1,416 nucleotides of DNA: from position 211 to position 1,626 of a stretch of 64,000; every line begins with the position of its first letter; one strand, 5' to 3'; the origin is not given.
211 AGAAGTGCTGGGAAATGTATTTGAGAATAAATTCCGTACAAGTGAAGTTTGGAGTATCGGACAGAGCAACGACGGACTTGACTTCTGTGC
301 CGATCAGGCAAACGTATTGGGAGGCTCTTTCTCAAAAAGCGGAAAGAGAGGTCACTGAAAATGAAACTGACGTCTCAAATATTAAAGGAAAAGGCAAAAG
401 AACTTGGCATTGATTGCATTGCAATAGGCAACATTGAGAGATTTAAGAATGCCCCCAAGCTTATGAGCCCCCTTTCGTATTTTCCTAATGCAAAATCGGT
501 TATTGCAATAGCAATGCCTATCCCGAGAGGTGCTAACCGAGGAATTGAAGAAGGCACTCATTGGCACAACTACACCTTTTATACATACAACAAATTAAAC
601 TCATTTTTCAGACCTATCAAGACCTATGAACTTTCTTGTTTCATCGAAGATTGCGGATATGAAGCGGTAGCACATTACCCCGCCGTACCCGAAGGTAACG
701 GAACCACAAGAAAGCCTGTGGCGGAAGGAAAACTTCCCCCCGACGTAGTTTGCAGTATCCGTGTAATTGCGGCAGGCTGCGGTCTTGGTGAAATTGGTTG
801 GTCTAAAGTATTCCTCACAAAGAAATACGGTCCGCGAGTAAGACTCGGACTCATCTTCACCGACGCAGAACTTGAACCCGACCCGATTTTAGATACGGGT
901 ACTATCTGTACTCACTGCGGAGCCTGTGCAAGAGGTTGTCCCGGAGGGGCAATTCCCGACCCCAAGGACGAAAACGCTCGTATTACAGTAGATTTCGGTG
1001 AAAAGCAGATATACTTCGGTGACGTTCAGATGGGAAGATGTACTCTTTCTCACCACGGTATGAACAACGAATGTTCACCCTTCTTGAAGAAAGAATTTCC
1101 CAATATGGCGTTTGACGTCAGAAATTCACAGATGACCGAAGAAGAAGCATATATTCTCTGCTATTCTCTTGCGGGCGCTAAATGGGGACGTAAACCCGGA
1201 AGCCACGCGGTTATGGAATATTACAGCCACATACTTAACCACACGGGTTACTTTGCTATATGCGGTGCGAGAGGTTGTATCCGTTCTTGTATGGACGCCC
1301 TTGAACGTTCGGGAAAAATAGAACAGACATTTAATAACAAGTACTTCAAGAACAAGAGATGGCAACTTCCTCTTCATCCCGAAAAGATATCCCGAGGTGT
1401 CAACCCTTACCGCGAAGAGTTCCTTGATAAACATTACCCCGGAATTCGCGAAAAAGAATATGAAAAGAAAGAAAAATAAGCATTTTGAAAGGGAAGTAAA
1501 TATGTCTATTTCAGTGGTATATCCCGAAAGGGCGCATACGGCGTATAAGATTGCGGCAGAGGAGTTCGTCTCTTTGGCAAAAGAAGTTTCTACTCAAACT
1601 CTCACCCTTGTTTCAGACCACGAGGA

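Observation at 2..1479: Two tandem QueG/RdhA-like Fe-S reductase paralogues head a hexosamine-glycan operon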

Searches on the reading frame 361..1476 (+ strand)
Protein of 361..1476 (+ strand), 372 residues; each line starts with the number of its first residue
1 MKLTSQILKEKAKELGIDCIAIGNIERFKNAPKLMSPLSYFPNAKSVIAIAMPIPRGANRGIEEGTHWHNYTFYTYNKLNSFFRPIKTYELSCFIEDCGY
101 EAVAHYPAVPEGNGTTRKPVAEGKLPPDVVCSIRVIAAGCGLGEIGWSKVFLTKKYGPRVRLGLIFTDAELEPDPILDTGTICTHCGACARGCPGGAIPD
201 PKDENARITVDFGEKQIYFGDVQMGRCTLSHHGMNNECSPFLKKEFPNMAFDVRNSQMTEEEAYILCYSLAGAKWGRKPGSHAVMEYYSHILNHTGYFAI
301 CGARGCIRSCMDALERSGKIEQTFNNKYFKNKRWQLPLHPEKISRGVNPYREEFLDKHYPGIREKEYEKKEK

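Call 4: search_protein_families(library=pfam, proteins=[window:361-1476:+], max_evalue=0.01)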
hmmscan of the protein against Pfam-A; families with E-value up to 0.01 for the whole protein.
window:361-1476:+ (372 aa): 5 families
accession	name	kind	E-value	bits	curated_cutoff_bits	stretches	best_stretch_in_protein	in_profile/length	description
PF13187.11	Fer4_9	-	8.2e-05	23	27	1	183-206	2-25/52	4Fe-4S dicluster domain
PF13484.11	Fer4_16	-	0.0011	20.1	30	1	183-210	2-30/66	4Fe-4S double cluster binding domain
PF12838.12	Fer4_7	-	0.0024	18.7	27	1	183-228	2-39/52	4Fe-4S dicluster domain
PF13237.11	Fer4_10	-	0.0032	17.8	25.5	1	180-202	6-22/53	4Fe-4S dicluster domain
PF00037.32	Fer4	-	0.0071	16.6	21.1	0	183-198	8-23/24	4Fe-4S binding domain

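Call 5: search_protein_families(library=ncbifam, proteins=[window:361-1476:+], max_evalue=1)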
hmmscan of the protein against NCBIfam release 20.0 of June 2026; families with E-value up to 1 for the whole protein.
window:361-1476:+ (372 aa): 16 families
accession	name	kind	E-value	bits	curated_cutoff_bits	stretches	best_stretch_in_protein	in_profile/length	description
TIGR02486.1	RDH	subfamily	2.5e-12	47.3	160.35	1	136-204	156-228/314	reductive dehalogenase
TIGR00276.1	TIGR00276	equivalog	3.5e-10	39.4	200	1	134-210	134-208/337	tRNA epoxyqueuosine(34) reductase QueG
NF040612.1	F420_dehyd_FpoI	exception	0.002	17.9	180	1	182-230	43-87/135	F420H2 dehydrogenase subunit FpoI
NF058577.1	FdxA_fam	equivalog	0.0022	18.1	65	1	183-200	9-26/52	4Fe-4S ferredoxin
TIGR04041.1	activase_YjjW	hypoth_equivalog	0.0047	16.4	250.2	1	179-199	39-59/276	YjjW family glycine radical enzyme activase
NF040864.1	HgcB_ferredoxin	equivalog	0.013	15.4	99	1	180-198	43-61/93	mercury methylation ferredoxin HgcB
TIGR02179.1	PorD_KorD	subfamily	0.039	14.1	60.05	1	175-212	20-56/78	2-oxoacid:acceptor oxidoreductase, delta subunit, pyruvate/2-ketoisovalerate family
TIGR00402.1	napF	equivalog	0.049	13.6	102.2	1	182-228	36-114/149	ferredoxin-type protein NapF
NF006808.0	PRK09326.1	equivalog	0.056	12.3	444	1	181-206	12-37/341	F420H2 dehydrogenase subunit F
NF040616.1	F420_dehyd_FpoF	exception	0.062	12.3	475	1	182-202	12-32/337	F420H2 dehydrogenase subunit FpoF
TIGR01971.1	NuoI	subfamily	0.063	12.9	113.05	1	182-229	43-85/121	NADH-quinone oxidoreductase, chain I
TIGR04105.1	FeFe_hydrog_B1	subfamily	0.07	11.8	450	1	182-200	189-207/462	monomeric [FeFe] hydrogenase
NF005745.0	PRK07569.1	equivalog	0.081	12.3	333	1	180-199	189-208/238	bidirectional hydrogenase complex protein HoxU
NF040763.1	FeFe_hydrog_A6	exception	0.09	11.1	765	1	181-203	188-210/571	NADH-dependent [FeFe] hydrogenase, group A6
TIGR02512.1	FeFe_hydrog_A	subfamily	0.096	11.5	405.95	1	181-204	50-72/375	[FeFe] hydrogenase, group A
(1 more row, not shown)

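Call 6: search_solved_structures(query=window:361-1476:+, max_evalue=10, show_alignments=3)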
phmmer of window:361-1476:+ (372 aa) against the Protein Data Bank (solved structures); distinct sequences matched with E-value up to 10: 11.
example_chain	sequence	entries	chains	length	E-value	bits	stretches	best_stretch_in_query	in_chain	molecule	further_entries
8q4h_A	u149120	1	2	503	1.3e-09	40.6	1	136-205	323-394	Tetrachloroethene reductive dehalogenase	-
4uqu_A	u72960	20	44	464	2e-07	33.5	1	136-200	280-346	TETRACHLOROETHENE REDUCTIVE DEHALOGENASE CATALYTIC SUBUNIT PCEA | TETRACHLOROETHENE REDUCTIVE DEHALOGENASE CATALYTIC SUBUNIT | Tetrachloroethene reductive dehal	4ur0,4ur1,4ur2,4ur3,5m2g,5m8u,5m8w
5d6s_A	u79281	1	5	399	1e-06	31.1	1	135-214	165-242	Epoxyqueuosine reductase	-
5d08_A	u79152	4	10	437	2.2e-06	30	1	132-212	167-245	Epoxyqueuosine reductase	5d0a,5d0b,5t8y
4ras_A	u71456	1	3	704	0.04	16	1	137-199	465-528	Oxidoreductase, NAD-binding/iron-sulfur cluster-binding protein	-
6zxu_A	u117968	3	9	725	0.042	15.9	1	137-199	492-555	Oxidoreductase, NAD-binding/iron-sulfur cluster-binding protein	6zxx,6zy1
6zy0_A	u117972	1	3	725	0.056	15.5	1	137-199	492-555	Oxidoreductase, NAD-binding/iron-sulfur cluster-binding protein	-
2fug_9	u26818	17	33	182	2.9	9.8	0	183-229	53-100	NADH-quinone oxidoreductase chain 9 | NADH-QUINONE OXIDOREDUCTASE SUBUNIT 9 | NADH-quinone oxidoreductase subunit I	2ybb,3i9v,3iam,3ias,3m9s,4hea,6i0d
8a8o_C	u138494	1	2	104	3.5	9.6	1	181-207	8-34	Beta-subunit of the PAPS reductase from Methanothermococcus thermolithotrophicus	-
1clf_A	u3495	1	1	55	9.2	8.2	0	182-199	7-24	FERREDOXIN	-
9g03_E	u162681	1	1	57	9.9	8.1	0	183-200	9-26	Ferredoxin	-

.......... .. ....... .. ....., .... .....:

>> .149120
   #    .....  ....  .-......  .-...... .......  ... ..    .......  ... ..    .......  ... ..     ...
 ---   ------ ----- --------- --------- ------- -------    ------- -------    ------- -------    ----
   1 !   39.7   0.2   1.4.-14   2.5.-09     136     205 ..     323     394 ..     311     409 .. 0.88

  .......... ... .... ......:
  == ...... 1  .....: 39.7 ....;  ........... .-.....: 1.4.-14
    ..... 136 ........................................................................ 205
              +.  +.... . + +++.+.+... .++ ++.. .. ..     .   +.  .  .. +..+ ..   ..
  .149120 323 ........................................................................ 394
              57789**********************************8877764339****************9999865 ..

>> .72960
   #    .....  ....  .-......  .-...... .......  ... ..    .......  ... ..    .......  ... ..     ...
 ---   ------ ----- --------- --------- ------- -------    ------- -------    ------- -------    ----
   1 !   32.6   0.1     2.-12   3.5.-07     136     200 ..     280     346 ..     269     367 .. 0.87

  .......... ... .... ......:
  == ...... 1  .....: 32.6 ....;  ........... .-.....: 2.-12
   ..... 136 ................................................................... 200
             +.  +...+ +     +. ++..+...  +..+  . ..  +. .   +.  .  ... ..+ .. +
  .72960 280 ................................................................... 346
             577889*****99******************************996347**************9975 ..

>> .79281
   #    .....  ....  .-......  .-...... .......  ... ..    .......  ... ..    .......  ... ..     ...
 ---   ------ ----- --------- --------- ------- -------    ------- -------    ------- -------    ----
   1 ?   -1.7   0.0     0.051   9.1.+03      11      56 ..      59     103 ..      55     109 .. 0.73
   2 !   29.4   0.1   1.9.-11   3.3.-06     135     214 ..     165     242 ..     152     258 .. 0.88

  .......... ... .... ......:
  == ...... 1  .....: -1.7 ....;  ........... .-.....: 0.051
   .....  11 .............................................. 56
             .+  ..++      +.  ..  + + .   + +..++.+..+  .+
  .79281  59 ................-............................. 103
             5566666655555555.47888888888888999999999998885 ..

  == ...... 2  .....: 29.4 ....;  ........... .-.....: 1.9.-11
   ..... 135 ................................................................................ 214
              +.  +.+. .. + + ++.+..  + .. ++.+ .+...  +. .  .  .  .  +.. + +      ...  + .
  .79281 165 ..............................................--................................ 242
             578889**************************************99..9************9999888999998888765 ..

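Call 7: find_homologous_proteins(query=window:361-1476:+, max_evalue=0.001)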
Query window:361-1476:+ (372 aa): 2745 proteins with E <= 0.001 among 4156 candidates; the best 120 are listed.
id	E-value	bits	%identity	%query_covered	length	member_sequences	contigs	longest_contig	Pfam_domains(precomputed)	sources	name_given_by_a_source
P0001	4.2e-237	804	88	99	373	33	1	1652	-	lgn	-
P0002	3.6e-232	788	87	99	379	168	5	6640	-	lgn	-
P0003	1.4e-230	783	87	99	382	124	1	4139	-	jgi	jgi:ferredoxin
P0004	5.6e-230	781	86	100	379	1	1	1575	-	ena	-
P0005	1.6e-229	779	85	100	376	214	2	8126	-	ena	-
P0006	2.9e-229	779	86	99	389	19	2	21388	-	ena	-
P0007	1.4e-224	763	84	100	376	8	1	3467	-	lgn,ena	-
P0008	1.5e-220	750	84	99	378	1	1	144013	-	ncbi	-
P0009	4.2e-213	725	80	99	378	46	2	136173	-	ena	-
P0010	3.1e-210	716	79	100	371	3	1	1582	-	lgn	-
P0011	7.5e-210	715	79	100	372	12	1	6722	-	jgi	-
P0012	2.1e-208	710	78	100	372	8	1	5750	-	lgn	-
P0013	5.2e-208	709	78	100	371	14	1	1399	-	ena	-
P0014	5.7e-208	709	78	100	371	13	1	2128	-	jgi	-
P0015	8.5e-208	708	78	99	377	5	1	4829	-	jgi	-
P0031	1.1e-203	695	75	100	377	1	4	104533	-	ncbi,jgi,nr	ncbi:MAG: hypothetical protein E7637_04845 [Ruminococcaceae bacterium]|nr:hypothetical protein [Osci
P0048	2.7e-202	690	77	99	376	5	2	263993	-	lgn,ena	-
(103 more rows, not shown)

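Call 8: find_encoding_contigs(protein=P0008, flank=10000, max_places=2)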
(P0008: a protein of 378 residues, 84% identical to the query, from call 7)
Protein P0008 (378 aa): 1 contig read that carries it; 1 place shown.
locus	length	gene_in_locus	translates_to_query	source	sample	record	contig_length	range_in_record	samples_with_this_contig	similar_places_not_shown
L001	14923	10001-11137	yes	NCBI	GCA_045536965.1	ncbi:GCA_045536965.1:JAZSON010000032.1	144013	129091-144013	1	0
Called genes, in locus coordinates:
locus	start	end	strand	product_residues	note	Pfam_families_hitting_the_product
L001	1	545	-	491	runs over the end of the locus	PF22848:ASD1_dom, PF06964:Alpha-L-AF_C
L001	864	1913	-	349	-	PF01757:Acyl_transf_3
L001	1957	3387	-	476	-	PF12994:DUF3878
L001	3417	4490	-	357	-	PF13088:BNR_2, PF13859:BNR_3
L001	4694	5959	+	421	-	PF00083:Sugar_tr, PF07690:MFS_1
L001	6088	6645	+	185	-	-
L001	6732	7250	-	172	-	PF02826:2-Hacid_dh_C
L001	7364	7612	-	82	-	-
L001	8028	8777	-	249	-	PF00165:HTH_AraC (weak), PF12833:HTH_18, PF00165:HTH_AraC (weak)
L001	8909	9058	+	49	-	-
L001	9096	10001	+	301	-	-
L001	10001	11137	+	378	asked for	-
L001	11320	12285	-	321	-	PF02826:2-Hacid_dh_C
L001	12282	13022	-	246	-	PF01261:AP_endonuc_2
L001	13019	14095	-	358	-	-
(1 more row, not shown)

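Call 9: find_encoding_contigs(protein=P0048, flank=10000, max_places=2)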
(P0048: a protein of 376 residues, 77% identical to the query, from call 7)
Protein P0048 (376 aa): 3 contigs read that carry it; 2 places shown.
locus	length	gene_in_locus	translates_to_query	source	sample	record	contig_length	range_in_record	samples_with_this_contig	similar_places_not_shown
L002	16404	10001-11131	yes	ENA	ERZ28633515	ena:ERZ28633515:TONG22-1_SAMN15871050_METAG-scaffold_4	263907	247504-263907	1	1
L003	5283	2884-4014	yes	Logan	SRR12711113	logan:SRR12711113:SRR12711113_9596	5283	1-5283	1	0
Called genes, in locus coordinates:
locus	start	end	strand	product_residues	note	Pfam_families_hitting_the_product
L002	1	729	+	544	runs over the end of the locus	PF00118:Cpn60_TCP1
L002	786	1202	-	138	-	PF11457:DUF3021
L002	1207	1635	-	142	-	PF04397:LytTR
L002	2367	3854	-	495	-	PF08903:DUF1846, PF20921:DUF1846_C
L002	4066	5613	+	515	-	PF02310:B12-binding, PF04055:Radical_SAM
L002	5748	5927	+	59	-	PF12838:Fer4_7 (faint), PF13237:Fer4_10, PF14697:Fer4_21, PF13187:Fer4_9, PF12797:Fer4_2 (weak), PF12837:Fer4_6, PF00037:Fer4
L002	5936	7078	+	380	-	PF02595:Gly_kinase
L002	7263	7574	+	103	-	PF04480:DUF559, PF10881:DUF2726 (weak)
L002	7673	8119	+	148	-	PF13302:Acetyltransf_3, PF00583:Acetyltransf_1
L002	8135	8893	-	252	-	PF00165:HTH_AraC (weak), PF12833:HTH_18, PF00165:HTH_AraC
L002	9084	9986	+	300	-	-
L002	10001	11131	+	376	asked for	-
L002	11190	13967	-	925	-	PF00395:SLH (weak)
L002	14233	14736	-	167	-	PF14270:DUF4358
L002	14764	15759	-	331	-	PF13472:Lipase_GDSL_2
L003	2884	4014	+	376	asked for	-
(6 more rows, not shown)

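Call 10: find_encoding_contigs(protein=P0009, flank=10000, max_places=2)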
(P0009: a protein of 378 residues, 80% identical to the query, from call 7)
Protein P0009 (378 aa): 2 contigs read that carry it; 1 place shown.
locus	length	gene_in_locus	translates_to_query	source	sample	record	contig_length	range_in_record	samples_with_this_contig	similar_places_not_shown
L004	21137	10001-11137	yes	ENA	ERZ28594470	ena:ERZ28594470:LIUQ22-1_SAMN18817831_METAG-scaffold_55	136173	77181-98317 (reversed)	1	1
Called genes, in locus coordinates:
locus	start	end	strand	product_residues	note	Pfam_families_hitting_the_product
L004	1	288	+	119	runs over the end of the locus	PF03780:Asp23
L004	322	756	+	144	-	PF01029:NusB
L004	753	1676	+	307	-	PF00814:TsaD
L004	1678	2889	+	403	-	PF13742:tRNA_anti_2, PF01336:tRNA_anti-codon, PF02601:Exonuc_VII_L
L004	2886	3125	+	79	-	PF02609:Exonuc_VII_S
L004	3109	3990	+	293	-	PF00348:polyprenyl_synt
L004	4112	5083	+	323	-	PF02129:Peptidase_S15 (faint), PF12146:Hydrolase_4 (weak), PF00561:Abhydrolase_1 (weak), PF12697:Abhydrolase_6 (weak), PF00326:Peptidase_S9 (weak)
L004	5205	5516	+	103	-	PF00085:Thioredoxin, PF14595:Thioredoxin_9, PF13098:Thioredoxin_2, PF13905:Thioredoxin_8 (faint)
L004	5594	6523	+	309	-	PF14378:PAP2_3, PF01569:PAP2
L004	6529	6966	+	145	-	PF00692:dUTPase, PF22769:DCD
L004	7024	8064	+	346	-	-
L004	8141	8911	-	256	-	PF00165:HTH_AraC (weak), PF12833:HTH_18, PF00165:HTH_AraC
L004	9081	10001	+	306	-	-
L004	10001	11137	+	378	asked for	-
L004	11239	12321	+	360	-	-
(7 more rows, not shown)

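Call 11: find_encoding_contigs(protein=P0031, flank=10000, max_places=2)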
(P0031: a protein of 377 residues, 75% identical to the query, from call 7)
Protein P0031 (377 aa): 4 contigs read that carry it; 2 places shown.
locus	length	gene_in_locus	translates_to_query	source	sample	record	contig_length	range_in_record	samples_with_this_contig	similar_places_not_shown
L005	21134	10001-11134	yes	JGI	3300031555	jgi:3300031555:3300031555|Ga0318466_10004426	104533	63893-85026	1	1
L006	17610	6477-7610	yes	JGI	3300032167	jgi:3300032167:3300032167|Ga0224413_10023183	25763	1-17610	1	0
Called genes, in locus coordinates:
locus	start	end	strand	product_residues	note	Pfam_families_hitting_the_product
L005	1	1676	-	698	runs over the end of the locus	PF02901:PFL-like, PF01228:Gly_radical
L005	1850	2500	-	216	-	PF00730:HhH-GPD, PF00633:HHH (faint)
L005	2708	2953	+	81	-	PF03840:SecG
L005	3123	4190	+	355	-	PF01408:GFO_IDH_MocA, PF22725:GFO_IDH_MocA_C3, PF02894:GFO_IDH_MocA_C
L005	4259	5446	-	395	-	PF07411:DUF1508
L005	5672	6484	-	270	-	PF00596:Aldolase_II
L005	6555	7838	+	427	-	PF01636:APH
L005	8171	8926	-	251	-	PF12833:HTH_18, PF00165:HTH_AraC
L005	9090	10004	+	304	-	PF00037:Fer4 (faint)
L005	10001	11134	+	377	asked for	-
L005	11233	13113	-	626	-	PF00728:Glyco_hydro_20, PF18088:Glyco_H_20C_C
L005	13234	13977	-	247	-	PF03629:SASA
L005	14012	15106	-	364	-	PF08240:ADH_N, PF16912:Glu_dehyd_C, PF00107:ADH_zinc_N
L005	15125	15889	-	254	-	PF13353:Fer4_12, PF04055:Radical_SAM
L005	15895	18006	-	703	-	PF02901:PFL-like, PF11230:YjjI-like (weak), PF01228:Gly_radical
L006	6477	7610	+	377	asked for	-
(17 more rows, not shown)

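Call 12: find_encoding_contigs(protein=P0006, flank=10000, max_places=2)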
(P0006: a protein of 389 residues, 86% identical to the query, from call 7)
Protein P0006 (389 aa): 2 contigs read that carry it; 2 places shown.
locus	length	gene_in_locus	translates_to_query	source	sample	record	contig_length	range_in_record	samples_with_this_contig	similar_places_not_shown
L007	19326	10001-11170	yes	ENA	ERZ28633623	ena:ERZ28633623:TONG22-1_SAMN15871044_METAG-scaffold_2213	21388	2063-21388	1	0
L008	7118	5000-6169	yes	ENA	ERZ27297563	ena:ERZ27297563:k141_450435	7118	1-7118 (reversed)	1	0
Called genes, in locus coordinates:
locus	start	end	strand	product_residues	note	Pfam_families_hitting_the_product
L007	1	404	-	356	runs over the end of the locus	PF01032:FecCD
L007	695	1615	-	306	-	PF03547:Mem_trans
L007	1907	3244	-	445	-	PF01041:DegT_DnrJ_EryC1, PF00266:Aminotran_5, PF01053:Cys_Met_Meta_PP (weak)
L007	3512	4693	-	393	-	PF00155:Aminotran_1_2, PF00266:Aminotran_5 (weak)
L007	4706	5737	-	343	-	PF08240:ADH_N, PF16912:Glu_dehyd_C, PF00107:ADH_zinc_N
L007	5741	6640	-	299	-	PF00126:HTH_1, PF03466:LysR_substrate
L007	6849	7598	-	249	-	PF00165:HTH_AraC (weak), PF12833:HTH_18, PF00165:HTH_AraC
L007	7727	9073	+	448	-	PF00728:Glyco_hydro_20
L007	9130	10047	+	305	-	PF12797:Fer4_2 (weak), PF00037:Fer4 (weak)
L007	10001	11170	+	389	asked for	-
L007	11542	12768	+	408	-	PF00764:Arginosuc_synth, PF20979:Arginosuc_syn_C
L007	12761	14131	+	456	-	PF00206:Lyase_1, PF14698:ASL_C2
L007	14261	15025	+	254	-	PF00497:SBP_bac_3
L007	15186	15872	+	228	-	PF00528:BPD_transp_1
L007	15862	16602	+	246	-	PF02463:SMC_N (weak), PF00005:ABC_tran, PF13304:AAA_21 (faint)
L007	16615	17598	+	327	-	PF02729:OTCace_N, PF00185:OTCace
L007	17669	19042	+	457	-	-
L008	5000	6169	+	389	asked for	-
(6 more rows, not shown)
